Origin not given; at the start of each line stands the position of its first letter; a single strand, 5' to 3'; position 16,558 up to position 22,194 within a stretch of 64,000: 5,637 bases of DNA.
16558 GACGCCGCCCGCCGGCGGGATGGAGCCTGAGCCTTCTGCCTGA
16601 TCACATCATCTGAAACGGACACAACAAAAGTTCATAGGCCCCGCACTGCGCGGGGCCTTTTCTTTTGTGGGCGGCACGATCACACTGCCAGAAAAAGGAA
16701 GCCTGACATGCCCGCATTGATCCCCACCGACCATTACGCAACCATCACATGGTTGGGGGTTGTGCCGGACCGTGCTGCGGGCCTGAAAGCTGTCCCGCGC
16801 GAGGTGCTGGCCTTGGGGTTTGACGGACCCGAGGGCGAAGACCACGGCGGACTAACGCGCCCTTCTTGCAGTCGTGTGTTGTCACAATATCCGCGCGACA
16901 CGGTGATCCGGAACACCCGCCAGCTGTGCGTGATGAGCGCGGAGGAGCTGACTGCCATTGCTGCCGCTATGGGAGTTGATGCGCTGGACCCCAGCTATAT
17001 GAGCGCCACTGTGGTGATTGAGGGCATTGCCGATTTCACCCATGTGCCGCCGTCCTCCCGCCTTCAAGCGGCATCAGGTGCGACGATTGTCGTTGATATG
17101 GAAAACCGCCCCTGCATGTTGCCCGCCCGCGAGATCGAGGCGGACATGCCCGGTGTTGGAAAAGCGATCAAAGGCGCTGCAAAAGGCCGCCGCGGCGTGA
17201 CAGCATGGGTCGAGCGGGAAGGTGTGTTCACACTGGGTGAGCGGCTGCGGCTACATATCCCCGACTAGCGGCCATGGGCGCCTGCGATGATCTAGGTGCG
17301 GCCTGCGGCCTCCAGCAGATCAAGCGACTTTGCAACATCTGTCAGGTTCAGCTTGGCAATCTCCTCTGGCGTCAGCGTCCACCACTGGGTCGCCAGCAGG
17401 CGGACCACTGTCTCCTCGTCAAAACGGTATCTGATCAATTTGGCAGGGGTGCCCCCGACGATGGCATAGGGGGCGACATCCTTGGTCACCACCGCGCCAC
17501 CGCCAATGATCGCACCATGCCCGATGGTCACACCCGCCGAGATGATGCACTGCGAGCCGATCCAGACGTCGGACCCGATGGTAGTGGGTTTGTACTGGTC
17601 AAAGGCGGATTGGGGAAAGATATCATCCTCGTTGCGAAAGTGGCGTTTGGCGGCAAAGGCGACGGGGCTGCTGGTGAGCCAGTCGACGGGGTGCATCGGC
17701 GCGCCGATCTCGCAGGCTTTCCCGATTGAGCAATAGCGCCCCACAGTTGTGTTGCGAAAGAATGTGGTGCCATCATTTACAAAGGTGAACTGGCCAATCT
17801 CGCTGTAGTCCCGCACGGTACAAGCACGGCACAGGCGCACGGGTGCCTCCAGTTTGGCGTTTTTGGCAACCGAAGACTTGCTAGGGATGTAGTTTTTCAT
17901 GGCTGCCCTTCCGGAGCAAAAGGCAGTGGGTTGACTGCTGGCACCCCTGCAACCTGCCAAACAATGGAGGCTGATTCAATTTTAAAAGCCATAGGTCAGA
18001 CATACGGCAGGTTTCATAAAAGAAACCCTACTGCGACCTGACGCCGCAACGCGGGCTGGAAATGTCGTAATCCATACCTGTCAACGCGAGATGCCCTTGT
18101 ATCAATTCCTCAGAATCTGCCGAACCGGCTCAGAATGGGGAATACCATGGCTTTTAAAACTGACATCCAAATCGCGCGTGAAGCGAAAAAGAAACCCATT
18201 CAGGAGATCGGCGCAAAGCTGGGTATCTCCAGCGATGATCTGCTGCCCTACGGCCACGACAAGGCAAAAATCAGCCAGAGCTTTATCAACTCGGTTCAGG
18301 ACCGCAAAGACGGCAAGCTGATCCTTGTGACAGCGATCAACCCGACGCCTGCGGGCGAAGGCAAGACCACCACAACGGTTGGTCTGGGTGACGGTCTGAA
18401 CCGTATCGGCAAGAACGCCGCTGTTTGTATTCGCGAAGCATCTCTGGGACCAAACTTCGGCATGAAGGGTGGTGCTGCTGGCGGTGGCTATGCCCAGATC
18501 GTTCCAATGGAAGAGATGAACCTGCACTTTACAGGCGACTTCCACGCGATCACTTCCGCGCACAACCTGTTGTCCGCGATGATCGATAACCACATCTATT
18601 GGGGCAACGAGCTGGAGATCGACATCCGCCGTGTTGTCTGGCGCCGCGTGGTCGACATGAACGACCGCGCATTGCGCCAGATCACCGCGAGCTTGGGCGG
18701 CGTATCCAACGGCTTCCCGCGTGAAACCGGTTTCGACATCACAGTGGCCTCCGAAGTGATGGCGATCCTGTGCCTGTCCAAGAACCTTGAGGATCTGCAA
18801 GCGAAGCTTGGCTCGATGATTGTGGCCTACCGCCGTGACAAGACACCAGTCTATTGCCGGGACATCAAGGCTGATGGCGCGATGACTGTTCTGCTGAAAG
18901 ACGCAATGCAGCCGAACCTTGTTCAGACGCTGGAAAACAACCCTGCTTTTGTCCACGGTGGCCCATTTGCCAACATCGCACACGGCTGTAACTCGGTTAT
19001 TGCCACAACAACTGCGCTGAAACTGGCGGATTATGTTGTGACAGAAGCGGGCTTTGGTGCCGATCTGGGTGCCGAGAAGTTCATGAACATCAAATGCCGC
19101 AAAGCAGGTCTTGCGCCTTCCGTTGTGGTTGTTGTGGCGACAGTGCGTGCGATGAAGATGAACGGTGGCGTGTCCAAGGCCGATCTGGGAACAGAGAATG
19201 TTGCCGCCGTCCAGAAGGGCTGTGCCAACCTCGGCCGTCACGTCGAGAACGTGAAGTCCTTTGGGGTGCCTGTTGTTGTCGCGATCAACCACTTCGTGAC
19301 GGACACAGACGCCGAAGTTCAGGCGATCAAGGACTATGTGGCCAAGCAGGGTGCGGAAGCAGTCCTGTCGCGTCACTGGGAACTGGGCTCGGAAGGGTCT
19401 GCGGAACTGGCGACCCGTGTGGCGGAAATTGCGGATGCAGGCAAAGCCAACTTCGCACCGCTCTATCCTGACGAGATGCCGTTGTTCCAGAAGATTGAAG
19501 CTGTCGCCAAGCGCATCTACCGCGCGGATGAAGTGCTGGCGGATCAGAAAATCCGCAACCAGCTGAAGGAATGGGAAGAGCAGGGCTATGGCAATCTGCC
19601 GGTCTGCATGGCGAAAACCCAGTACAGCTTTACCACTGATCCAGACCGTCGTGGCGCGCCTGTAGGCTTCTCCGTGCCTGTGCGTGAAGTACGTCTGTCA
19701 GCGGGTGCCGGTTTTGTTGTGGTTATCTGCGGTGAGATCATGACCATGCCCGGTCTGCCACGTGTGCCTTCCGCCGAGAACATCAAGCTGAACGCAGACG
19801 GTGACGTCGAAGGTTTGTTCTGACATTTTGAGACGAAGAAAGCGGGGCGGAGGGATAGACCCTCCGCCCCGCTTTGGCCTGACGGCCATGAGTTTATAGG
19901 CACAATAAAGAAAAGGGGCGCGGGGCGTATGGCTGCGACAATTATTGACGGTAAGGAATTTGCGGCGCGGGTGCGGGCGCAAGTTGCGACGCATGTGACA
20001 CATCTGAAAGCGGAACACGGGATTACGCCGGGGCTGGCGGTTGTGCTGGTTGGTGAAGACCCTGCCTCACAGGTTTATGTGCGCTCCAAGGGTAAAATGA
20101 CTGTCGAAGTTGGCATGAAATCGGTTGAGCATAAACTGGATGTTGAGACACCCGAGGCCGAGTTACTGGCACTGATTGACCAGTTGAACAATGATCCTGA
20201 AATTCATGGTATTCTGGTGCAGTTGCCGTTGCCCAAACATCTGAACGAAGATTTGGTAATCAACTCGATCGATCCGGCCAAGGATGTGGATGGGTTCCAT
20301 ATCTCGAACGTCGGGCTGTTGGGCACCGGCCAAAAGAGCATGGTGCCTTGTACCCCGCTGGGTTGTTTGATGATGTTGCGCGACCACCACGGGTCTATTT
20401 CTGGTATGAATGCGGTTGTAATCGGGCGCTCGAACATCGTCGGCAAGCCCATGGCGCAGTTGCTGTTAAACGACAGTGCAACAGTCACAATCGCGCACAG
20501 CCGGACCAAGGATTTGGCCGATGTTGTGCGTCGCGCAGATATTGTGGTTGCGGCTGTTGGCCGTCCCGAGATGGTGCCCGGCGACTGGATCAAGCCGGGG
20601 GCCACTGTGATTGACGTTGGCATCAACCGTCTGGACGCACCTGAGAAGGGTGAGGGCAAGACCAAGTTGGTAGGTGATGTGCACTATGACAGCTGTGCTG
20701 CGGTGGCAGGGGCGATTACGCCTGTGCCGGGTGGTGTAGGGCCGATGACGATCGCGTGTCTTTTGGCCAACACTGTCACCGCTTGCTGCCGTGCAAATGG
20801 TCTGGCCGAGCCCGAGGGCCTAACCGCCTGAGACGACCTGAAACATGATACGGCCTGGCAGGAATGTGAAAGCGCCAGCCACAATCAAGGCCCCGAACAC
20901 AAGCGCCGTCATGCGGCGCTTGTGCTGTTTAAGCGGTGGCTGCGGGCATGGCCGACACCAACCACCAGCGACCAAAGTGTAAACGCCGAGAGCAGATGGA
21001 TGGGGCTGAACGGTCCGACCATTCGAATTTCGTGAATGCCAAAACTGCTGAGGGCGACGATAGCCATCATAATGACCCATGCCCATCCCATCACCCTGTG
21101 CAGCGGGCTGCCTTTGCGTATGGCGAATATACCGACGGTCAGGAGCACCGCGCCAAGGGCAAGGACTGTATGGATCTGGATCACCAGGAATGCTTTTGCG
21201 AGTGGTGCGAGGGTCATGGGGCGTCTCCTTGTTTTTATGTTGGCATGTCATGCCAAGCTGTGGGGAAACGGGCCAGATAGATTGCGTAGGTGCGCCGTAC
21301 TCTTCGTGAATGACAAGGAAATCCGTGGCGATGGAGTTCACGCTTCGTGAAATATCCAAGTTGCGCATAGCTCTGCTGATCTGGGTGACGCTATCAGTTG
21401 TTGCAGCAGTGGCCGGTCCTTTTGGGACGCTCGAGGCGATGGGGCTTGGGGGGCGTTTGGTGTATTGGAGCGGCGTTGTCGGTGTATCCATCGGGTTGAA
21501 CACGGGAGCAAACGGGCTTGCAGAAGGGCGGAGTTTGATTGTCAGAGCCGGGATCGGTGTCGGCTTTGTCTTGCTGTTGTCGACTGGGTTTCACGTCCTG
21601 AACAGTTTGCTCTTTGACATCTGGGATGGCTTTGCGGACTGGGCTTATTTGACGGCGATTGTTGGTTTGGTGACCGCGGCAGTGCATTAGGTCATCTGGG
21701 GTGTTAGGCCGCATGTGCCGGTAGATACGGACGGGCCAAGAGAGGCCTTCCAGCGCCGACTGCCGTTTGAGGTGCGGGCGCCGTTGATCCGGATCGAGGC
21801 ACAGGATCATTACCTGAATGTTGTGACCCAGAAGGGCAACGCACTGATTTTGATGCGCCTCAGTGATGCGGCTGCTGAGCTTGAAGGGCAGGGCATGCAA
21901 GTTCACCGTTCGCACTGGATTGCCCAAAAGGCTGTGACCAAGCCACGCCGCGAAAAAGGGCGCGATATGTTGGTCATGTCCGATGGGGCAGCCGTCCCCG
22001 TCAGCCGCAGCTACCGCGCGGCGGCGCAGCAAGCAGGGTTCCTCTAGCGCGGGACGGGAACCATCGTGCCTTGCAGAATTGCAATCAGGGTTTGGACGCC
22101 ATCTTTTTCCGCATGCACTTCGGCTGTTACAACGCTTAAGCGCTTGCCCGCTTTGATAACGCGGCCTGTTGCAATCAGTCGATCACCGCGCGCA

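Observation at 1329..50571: Non-random gene decay: about ten accessory genes damaged, core ORFs uninterrupted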

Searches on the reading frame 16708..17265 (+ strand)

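Call 81: search_protein_families(library=pfam, proteins=[window:16708-17265:+], max_evalue=0.01)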
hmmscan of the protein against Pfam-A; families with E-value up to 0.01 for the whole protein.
window:16708-17265:+ (186 aa): 1 family
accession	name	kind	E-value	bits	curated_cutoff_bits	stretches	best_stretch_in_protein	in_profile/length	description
PF03473.23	MOSC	-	5.9e-14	52.5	22.7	1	68-180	7-119/120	MOSC domain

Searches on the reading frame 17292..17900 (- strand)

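Call 47: search_protein_families(library=pfam, proteins=[window:17292-17900:-])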
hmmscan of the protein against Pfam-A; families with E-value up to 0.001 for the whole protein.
window:17292-17900:- (202 aa): 3 families
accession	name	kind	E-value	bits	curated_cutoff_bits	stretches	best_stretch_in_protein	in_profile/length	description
PF00132.30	Hexapep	-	1.3e-15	56.8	27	1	105-140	1-36/36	Bacterial transferase hexapeptide (six repeats)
PF25084.1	LbH_EIF2B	-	1.9e-09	37.9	54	1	18-65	7-53/105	EIF2B subunit epsilon LbH domain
PF14602.12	Hexapep_2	-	3.7e-08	33.4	27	1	105-140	1-34/34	Hexapeptide repeat of succinyl-transferase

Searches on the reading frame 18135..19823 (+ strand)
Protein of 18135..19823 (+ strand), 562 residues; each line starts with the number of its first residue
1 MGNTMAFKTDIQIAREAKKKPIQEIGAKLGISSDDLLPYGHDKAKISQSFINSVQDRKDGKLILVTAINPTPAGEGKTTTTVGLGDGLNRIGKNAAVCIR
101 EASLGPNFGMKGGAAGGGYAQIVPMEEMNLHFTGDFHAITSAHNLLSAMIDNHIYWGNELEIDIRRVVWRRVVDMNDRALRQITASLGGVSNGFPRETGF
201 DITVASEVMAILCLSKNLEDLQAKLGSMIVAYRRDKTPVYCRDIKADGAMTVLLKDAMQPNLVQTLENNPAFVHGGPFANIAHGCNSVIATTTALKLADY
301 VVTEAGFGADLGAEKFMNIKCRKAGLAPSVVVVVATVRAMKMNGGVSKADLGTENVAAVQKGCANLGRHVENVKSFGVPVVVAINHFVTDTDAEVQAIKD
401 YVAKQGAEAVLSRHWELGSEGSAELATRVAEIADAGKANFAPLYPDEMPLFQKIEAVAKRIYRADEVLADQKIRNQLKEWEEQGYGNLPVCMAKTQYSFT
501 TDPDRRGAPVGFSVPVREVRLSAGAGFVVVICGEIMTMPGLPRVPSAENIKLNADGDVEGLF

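Call 20: find_related_loci(query=window:18135-19823:+, collection=genome_contigs, flank=1000)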
Query window:18135-19823:+ (562 aa) in genome_contigs; peptide patterns used: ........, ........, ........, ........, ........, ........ (x = any residue, [..] = any of these).
597 stretches matched a pattern (row limit reached: there are more); 593 encode a relative of the query (tblastn E <= 1e-3); the best 80 are kept; 80 distinct loci.
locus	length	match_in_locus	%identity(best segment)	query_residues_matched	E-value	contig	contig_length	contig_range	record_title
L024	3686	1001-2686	93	1-562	0e+0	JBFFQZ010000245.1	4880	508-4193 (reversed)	MAG: Sulfitobacter sp. isolate Mix_mud20.2022.06.50 k141_1274446_length_4880_cov_15.0000, whole genome shotgun sequence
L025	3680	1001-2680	90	3-562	0e+0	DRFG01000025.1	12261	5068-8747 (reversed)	MAG TPA_asm: Roseobacter sp. isolate HyVt-317 HyVt-317_k145_115373, whole genome shotgun sequence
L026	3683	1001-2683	92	2-562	0e+0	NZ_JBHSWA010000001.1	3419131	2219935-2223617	Sulfitobacter profundi strain NBRC 113428 GCM70026910_4, whole genome shotgun sequence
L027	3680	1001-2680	88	3-562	0e+0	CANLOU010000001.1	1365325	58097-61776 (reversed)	uncultured Litoreibacter sp. isolate 909-j2.fasta genome assembly, contig: NODE_1, whole genome shotgun sequence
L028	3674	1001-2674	87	5-562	0e+0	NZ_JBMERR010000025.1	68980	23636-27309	Cribrihabitans pelagius strain KCTC 42981 spades_K_17_127_25, whole genome shotgun sequence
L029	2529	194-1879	89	1-562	0e+0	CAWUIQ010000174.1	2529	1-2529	MAG: uncultured Rhodobacterales bacterium isolate SRR17458632_metabat2_4_1705322968 genome assembly, contig: ERZ21854023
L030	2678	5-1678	87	5-562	0e+0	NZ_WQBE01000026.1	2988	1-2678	Ruegeria atlantica strain HKCCD9150 NODE_26, whole genome shotgun sequence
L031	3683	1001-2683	89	2-562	0e+0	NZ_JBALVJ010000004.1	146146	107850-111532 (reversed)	MAG: Sulfitobacter sp. isolate 5NakV-05 NODE_72_length_146146_cov_71.150105, whole genome shotgun sequence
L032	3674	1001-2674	86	5-562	0e+0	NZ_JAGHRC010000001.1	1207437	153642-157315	Ruegeria sp. R14_0 NODE_1_length_1207437_cov_30.143457, whole genome shotgun sequence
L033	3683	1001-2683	85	2-562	0e+0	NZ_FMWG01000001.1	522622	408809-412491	Epibacterium ulvae strain U95, whole genome shotgun sequence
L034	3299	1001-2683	89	2-562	0e+0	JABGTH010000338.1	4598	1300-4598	MAG: Rhodobacteraceae bacterium isolate SI034_bin126 k141_1122578, whole genome shotgun sequence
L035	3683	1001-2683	89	2-562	0e+0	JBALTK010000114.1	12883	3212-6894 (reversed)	MAG: Sulfitobacter sp. isolate 1NakV-08 NODE_114_length_12883_cov_3.383883, whole genome shotgun sequence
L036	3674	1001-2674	87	5-562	0e+0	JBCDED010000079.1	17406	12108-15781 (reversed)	MAG: Pseudomonadota bacterium isolate P01_G01_bin.56 k141_1612048_length_17406_cov_15.0000, whole genome shotgun sequenc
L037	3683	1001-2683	88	2-562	0e+0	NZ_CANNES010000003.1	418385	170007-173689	Uncultured Tateyamaria sp. isolate 2-1260.fasta NODE_3, whole genome shotgun sequence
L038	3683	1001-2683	88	2-562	0e+0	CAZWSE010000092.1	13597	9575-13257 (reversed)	MAG TPA_asm: uncultured Sulfitobacter sp. isolate SRP268394_co2_65 genome assembly, contig: NODE_7017_length_13597_cov_2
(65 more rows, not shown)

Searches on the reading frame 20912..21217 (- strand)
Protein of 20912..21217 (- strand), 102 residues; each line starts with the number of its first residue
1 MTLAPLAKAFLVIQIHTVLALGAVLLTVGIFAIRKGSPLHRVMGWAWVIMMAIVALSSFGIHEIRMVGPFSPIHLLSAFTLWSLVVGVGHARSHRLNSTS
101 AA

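Call 81: search_protein_families(library=pfam, proteins=[window:20912-21217:-], max_evalue=0.01)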
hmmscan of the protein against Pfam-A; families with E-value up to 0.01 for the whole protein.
window:20912-21217:- (102 aa): 3 families
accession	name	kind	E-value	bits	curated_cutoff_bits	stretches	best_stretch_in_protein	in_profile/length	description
PF10067.14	DUF2306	-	7.7e-06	26.6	31.6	1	15-97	3-90/147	Predicted membrane protein (DUF2306)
PF22285.2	DUF6962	-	0.00017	22.1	27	1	5-91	110-196/198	Family of unknown function (DUF6962)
PF07695.17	7TMR-DISM_7TM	-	0.0069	16.8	29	1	10-63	122-175/205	7TM diverse intracellular signalling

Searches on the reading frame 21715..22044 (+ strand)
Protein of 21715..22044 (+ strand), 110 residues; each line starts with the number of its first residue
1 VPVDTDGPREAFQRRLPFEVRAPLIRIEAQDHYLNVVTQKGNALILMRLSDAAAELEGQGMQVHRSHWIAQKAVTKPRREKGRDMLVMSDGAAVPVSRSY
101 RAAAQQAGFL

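Call 81: search_protein_families(library=pfam, proteins=[window:21715-22044:+], max_evalue=0.01)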
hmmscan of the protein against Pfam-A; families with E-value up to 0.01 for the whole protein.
window:21715-22044:+ (110 aa): 1 family
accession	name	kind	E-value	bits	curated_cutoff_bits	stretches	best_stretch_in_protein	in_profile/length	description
PF04397.21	LytTR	-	8.8e-14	52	22.6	1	25-106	12-95/98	LytTr DNA-binding domain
